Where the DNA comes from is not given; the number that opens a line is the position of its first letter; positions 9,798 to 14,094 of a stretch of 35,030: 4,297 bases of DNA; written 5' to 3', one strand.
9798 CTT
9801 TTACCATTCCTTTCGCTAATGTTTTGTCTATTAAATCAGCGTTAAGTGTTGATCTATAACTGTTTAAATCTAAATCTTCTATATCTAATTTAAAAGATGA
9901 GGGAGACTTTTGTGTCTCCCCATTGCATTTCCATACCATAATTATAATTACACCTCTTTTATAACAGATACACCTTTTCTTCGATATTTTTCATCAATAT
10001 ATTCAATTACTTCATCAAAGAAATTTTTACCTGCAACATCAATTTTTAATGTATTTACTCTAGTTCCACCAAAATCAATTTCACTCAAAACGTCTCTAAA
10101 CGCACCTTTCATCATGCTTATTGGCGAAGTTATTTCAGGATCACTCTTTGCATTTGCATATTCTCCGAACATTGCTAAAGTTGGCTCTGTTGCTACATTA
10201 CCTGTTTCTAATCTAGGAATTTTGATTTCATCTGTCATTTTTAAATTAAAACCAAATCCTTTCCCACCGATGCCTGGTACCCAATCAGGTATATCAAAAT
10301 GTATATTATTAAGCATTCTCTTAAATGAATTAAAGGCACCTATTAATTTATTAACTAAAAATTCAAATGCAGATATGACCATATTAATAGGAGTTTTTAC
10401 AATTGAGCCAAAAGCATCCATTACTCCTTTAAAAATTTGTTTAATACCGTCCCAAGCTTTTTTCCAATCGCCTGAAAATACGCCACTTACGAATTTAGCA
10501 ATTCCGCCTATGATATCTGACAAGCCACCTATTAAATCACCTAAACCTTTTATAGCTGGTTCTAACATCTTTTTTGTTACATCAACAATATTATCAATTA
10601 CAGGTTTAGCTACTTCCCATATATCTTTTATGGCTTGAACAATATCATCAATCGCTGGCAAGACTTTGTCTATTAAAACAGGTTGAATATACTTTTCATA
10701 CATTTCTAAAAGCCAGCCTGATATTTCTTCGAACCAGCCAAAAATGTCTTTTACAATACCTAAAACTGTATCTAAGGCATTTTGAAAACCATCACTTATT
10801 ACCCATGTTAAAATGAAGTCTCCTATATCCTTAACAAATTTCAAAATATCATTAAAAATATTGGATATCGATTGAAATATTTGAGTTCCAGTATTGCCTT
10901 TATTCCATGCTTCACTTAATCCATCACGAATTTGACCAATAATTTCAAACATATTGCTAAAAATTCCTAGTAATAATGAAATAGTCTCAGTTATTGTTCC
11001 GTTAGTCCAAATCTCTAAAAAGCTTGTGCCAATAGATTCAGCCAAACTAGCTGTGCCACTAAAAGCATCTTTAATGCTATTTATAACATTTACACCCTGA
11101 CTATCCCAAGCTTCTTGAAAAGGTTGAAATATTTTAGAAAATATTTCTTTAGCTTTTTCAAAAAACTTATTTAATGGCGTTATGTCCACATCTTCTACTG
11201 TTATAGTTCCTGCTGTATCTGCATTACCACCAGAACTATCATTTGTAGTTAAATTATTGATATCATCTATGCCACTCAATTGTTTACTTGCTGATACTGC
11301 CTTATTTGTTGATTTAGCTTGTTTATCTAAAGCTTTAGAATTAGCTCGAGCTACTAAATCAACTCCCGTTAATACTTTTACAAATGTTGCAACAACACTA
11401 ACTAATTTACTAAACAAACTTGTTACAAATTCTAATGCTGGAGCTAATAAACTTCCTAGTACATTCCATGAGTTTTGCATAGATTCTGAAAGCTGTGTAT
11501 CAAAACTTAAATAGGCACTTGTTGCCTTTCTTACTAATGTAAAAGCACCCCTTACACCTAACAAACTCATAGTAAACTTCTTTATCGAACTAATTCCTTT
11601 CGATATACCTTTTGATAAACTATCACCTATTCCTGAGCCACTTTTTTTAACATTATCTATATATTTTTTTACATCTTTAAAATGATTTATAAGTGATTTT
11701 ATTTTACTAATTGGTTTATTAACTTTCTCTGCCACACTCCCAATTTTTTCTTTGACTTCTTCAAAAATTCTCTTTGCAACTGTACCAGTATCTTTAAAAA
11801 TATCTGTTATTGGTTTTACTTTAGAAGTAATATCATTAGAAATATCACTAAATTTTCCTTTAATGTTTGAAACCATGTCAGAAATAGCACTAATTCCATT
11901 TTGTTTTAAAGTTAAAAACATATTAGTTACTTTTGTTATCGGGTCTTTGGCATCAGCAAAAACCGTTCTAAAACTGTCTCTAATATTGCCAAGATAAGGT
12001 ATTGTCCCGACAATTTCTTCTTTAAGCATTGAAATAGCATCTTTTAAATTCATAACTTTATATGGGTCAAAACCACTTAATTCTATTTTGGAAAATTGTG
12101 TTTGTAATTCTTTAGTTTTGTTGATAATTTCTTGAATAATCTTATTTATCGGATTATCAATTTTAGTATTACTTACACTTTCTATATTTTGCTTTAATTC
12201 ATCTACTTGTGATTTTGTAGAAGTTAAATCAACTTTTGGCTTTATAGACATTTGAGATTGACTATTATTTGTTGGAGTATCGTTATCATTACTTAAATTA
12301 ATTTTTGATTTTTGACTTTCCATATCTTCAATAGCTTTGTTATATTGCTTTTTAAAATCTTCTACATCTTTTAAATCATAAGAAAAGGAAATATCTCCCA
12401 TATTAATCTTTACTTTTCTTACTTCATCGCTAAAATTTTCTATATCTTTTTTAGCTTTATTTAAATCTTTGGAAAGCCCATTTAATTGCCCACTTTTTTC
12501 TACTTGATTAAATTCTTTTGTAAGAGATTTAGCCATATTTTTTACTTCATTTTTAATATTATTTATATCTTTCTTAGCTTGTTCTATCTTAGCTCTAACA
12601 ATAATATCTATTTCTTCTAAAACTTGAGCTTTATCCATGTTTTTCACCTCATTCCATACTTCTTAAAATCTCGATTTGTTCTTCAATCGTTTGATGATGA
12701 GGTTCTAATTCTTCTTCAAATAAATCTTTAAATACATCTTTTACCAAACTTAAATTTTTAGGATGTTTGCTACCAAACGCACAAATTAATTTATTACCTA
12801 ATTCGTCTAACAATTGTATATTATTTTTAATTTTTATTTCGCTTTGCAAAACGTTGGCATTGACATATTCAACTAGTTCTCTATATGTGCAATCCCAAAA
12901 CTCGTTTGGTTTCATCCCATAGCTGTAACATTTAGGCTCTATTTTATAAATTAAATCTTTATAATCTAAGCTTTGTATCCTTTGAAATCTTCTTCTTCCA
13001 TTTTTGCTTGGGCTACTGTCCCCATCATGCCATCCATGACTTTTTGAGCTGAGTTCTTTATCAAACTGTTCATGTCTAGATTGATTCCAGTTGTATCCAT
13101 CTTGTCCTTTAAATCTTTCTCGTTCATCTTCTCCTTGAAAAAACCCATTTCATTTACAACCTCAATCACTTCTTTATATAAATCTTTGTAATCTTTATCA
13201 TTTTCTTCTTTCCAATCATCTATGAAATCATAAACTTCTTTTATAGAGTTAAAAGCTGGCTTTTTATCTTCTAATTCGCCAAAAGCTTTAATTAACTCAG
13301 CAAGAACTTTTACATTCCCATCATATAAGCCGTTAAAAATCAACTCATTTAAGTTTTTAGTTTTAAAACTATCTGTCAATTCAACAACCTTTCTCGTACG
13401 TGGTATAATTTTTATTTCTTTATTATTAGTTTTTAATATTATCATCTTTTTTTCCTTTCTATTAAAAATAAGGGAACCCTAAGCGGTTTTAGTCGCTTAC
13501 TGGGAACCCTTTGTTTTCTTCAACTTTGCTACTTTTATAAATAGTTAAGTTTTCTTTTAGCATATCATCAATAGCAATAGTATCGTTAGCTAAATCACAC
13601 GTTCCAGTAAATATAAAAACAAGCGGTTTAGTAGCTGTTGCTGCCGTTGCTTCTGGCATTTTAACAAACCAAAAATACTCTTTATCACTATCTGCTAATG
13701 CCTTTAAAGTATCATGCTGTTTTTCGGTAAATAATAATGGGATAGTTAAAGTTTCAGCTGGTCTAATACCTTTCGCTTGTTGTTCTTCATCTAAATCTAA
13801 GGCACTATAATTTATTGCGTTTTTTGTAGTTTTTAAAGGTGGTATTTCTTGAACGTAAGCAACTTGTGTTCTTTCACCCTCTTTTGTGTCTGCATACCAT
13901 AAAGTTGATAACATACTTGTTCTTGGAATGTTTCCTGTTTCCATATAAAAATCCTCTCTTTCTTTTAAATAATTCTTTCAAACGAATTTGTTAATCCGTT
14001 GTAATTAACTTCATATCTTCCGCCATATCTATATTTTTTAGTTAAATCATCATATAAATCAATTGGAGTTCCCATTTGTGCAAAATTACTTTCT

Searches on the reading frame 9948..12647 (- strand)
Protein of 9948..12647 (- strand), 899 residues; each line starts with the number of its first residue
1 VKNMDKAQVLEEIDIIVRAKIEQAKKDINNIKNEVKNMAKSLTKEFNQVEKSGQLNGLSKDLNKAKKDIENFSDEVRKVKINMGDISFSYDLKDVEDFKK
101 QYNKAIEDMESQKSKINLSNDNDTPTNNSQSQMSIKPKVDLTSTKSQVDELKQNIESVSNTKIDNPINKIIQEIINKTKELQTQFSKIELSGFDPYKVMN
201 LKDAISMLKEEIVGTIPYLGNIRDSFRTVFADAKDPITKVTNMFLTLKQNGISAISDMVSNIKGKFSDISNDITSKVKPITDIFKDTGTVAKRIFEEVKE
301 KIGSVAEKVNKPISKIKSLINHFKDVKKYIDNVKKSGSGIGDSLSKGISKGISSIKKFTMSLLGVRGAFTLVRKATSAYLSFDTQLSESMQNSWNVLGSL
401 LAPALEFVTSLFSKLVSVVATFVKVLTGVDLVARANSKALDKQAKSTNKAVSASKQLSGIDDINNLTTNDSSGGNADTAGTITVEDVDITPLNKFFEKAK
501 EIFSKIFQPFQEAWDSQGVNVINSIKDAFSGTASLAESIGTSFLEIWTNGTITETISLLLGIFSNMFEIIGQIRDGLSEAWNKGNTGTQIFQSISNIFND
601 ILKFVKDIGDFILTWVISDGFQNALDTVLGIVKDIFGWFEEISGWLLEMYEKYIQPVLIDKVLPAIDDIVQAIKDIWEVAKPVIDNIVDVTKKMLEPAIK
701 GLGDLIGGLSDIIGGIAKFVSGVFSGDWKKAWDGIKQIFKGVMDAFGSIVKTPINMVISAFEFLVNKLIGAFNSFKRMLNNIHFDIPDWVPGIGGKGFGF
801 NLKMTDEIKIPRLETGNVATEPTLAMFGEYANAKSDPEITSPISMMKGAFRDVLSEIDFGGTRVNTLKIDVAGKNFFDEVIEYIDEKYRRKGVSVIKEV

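Call 7: search_protein_families(library=pfam, proteins=[window:9948-12647:-], max_evalue=0.01)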
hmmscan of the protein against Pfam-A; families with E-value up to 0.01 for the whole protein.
window:9948-12647:- (899 aa): 1 family
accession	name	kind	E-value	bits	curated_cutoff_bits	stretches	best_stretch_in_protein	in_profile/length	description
PF04513.17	Baculo_PEP_C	-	6.8e-05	23.4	38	0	250-330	13-94/140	Baculovirus polyhedron envelope protein, PEP, C terminus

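Call 8: search_protein_families(library=phrogs, proteins=[window:9948-12647:-], max_evalue=0.001)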
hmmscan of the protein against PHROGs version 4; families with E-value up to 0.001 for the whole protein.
window:9948-12647:- (899 aa): 16 families
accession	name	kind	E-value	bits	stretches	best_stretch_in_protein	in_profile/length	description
phrog_1535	-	tail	7.2e-70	237.4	3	345-709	316-770/1152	tail length tape measure protein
phrog_1272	-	tail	1e-24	87.4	2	493-814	773-1113/1606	tail length tape measure protein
phrog_305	-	tail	7.3e-22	78.8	3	556-796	395-656/1001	tail length tape measure protein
phrog_37543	-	unknown function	4e-20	73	1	374-749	98-482/622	-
phrog_4200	-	tail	5e-20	72.6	2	490-782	267-579/732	tail length tape measure protein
phrog_3981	-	tail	9e-20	72.3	1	648-828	350-498/584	tail length tape measure protein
phrog_991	-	tail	3.9e-17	62.2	1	556-829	639-865/1966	tail length tape measure protein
phrog_58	-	tail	2.2e-14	53.8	2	664-782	738-845/1544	tail length tape measure protein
phrog_167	-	tail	1.3e-11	44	1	662-829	867-1047/1555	tail length tape measure protein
phrog_8462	-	tail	3.2e-10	40.4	0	665-787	338-467/672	tail length tape measure protein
phrog_971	-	lysis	7.4e-09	35.8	1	603-791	553-719/1338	endolysin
phrog_5448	-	tail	8.7e-09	33.8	1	490-766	1496-1731/3103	tail length tape measure protein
phrog_3336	-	tail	9.8e-09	35.3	1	661-783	382-502/1051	tail length tape measure protein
phrog_4070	-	tail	1.3e-08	34.4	1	621-776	98-226/989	tail length tape measure protein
phrog_30543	-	tail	8.1e-08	31.5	1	597-817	707-917/1167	tail length tape measure protein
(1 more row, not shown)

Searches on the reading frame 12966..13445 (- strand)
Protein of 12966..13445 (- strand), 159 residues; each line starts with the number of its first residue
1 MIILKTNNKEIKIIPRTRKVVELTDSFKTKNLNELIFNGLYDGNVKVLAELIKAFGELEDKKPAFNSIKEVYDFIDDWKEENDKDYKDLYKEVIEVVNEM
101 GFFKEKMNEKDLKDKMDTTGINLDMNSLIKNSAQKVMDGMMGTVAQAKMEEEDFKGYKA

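Call 69: search_protein_families(library=phrogs, proteins=[window:12966-13445:-], max_evalue=0.00001)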
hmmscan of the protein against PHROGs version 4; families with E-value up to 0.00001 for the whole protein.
window:12966-13445:- (159 aa): 1 family
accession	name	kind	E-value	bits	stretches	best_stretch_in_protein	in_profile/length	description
phrog_183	-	tail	3.6e-08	34.2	1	1-110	15-127/305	tail chaperone protein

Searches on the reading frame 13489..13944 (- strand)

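Call 69: search_protein_families(library=phrogs, proteins=[window:13489-13944:-], max_evalue=0.00001)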
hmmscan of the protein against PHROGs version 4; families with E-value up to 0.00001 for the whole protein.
window:13489-13944:- (151 aa): 1 family
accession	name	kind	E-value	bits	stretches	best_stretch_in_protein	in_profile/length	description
phrog_158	-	tail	5.5e-10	40.2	1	12-141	21-156/376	major tail protein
